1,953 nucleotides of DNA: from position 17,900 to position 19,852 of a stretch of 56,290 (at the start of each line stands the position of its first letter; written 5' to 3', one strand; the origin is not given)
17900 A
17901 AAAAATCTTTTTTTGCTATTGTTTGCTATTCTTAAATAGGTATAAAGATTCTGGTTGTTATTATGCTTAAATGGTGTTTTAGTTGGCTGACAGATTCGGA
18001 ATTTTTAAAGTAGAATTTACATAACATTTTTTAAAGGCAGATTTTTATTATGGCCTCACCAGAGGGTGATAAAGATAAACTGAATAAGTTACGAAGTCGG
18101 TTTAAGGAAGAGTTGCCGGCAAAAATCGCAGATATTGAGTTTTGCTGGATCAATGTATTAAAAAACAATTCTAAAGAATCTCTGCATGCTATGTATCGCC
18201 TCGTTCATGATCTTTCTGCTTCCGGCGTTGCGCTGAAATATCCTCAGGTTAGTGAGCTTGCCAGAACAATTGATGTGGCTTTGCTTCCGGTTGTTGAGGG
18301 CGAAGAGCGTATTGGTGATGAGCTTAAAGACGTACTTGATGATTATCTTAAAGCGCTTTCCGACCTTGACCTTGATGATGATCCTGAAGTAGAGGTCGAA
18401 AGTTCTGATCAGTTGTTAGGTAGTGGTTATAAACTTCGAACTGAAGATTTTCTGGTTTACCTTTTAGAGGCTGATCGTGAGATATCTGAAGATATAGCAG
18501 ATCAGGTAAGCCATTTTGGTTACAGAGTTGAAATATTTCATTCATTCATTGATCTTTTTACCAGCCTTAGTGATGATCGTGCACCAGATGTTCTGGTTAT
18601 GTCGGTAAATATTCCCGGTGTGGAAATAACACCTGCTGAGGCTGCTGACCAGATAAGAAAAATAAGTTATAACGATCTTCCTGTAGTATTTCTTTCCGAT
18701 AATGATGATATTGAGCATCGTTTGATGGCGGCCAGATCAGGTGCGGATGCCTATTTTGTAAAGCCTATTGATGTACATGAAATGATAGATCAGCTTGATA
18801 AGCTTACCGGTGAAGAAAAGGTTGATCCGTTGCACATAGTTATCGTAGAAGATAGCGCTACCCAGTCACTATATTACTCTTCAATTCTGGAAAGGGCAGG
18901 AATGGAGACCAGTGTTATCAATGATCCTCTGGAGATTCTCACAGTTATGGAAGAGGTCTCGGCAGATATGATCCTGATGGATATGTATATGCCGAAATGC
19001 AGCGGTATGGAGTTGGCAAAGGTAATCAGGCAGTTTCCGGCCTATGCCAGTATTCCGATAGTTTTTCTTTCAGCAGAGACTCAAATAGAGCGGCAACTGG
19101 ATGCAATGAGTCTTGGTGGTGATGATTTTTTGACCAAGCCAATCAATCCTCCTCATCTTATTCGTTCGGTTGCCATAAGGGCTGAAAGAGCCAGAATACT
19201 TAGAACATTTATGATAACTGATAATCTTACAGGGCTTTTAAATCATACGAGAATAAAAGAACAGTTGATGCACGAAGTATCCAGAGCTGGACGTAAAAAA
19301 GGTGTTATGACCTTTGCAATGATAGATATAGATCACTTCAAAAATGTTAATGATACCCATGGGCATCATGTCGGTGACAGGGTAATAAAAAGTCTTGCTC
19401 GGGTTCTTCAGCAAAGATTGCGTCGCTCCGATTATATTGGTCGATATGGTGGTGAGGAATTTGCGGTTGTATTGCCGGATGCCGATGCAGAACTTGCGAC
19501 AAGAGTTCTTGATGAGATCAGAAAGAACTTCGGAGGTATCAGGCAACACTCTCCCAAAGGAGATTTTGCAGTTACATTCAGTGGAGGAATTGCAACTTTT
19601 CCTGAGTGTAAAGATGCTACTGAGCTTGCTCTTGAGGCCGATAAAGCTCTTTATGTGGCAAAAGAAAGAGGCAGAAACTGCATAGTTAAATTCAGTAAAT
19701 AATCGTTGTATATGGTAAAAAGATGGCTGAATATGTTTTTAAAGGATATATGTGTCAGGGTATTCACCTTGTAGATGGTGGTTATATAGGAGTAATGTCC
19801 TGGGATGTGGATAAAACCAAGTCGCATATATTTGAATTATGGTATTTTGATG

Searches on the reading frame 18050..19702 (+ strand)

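Call 3: search_protein_families(library=pfam, proteins=[window:18050-19702:+], max_evalue=0.1)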
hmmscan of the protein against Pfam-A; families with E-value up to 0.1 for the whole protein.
window:18050-19702:+ (550 aa): 4 families
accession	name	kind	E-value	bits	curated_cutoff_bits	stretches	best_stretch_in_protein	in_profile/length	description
PF00990.26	GGDEF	-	2.5e-41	141.6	23.8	1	389-543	2-160/161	Diguanylate cyclase, GGDEF domain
PF00072.30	Response_reg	-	2.1e-34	118.5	30.2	2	263-374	1-110/111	Response regulator receiver domain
PF17853.6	GGDEF_2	-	0.0072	17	24.5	1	442-534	34-114/116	GGDEF-like domain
PF01627.28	Hpt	-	0.0079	16.8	24.6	1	14-104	2-82/84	Hpt domain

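Call 4: search_protein_families(library=ncbifam, proteins=[window:18050-19702:+], max_evalue=0.1)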
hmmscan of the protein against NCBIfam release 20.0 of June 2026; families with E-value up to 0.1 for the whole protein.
window:18050-19702:+ (550 aa): 116 families (the best 25 are shown)
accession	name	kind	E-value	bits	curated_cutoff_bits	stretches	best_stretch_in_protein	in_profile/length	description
NF007135.0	PRK09581.1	equivalog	1.7e-57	195.3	474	3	387-547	291-454/457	PleD family two-component system response regulator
NF047654.1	DiguCycDgcRLepto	equivalog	8.6e-57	192.3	500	1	262-546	4-294/295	diguanylate cyclase DgcR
NF038266.1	diguan_SiaD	equivalog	4.1e-45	154.1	290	1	381-544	87-251/252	biofilm regulation diguanylate cyclase SiaD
TIGR00254.1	GGDEF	domain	6.8e-44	149.5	37.4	1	388-546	5-165/168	diguanylate cyclase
NF007380.0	PRK09894.1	equivalog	3.7e-40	138.1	256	1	375-547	116-286/296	diguanylate cyclase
NF007423.1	PRK09966.1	equivalog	3.4e-32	111.8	325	1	388-538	239-390/390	diguanylate cyclase DgcN/YfiN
NF050064.1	BlResRespRegCbrR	equivalog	1.5e-31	109.8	600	2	303-545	167-411/415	bile resistance response regulator CbrR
NF051473.1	DigCycDgcsShew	equivalog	4.1e-31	108.5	400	1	389-544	136-287/291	diguanylate cyclase DgcS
NF040885.1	diguan_DgcJ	equivalog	1.3e-30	106.6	500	1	384-541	337-489/493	diguanylate cyclase DgcJ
NF041606.1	dguan_cyc_DgcA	equivalog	1.7e-30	106.1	370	1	388-545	178-336/340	diguanylate cyclase DgcA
NF007599.0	PRK10245.1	equivalog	3.5e-30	104.7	402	1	377-543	199-365/371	diguanylate cyclase AdrA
NF007298.0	PRK09776.1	equivalog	1.8e-27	95.7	1135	1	388-545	684-842/1111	diguanylate cyclase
TIGR02154.1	PhoB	equivalog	1.5e-25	89.8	296.2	2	262-379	4-121/226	phosphate regulon transcriptional regulator PhoB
NF045944.1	ResRegRpaBCyano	equivalog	1.9e-24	86.3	330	2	265-385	2-119/229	response regulator transcription factor RpaB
NF011955.1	PRK15426.1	equivalog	2.6e-24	85.3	408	1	390-546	400-559/564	cellulose biosynthesis regulator diguanylate cyclase DgcQ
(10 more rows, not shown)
